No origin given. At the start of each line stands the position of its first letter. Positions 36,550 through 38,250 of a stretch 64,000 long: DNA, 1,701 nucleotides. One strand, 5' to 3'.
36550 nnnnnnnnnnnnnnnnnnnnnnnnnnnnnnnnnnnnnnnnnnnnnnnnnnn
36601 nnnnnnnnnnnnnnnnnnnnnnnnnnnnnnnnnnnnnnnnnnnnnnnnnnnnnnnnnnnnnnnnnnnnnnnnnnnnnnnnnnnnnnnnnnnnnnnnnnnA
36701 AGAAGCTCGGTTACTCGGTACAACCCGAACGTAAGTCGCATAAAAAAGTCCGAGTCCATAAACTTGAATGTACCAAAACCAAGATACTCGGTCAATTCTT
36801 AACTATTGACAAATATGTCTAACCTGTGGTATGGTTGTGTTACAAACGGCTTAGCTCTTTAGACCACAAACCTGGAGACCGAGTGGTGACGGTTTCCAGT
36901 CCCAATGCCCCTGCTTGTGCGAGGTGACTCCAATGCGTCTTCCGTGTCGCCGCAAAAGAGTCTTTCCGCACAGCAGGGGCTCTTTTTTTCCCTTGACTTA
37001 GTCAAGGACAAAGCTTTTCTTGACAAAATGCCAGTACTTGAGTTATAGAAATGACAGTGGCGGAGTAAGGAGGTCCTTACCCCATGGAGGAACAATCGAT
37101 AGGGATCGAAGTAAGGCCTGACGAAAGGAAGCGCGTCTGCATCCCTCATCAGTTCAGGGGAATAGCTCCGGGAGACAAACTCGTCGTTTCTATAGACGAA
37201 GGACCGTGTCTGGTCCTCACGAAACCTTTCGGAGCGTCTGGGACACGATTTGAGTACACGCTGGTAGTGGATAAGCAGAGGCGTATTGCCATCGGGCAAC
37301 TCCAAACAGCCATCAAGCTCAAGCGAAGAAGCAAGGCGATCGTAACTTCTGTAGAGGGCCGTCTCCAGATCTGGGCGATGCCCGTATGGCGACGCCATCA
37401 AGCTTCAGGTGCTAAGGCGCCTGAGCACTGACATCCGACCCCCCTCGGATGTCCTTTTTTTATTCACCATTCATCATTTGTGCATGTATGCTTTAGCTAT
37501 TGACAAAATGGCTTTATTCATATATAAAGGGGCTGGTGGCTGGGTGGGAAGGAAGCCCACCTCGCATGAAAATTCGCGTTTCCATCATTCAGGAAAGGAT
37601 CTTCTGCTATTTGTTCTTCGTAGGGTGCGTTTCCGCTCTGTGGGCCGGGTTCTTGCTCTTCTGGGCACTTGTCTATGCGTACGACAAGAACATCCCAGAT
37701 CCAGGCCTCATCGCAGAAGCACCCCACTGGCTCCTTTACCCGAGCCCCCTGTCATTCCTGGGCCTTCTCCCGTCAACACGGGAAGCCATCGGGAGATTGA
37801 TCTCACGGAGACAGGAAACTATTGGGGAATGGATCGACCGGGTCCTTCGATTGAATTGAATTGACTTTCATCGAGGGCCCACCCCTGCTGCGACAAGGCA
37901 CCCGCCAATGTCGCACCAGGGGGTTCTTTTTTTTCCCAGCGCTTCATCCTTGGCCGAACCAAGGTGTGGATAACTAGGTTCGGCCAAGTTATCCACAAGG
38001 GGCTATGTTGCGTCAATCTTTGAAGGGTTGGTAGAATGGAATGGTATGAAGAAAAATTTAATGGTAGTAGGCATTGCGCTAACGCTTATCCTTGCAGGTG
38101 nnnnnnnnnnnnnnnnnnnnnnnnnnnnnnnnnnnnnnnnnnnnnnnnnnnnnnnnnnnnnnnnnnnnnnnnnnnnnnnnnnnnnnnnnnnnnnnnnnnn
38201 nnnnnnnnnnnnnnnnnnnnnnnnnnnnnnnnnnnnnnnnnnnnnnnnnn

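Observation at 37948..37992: Palindromic intergenic element with two inverted perfect DnaA-box consensus 9-mers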

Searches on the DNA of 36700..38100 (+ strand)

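Call 61: search_rna_families(source=window, start=36700, end=38100, threshold=evalue, max_evalue=1)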
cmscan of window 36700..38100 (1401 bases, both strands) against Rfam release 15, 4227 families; matches with E-value up to 1: 0.
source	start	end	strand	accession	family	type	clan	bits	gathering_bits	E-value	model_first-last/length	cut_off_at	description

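Call 82: search_dna_similar(query=window:37940-38010:+, collection=plasmids, mode=distant, max_evalue=0.1, max_rows=8)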
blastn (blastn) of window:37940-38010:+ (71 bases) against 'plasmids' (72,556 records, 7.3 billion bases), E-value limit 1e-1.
No match.
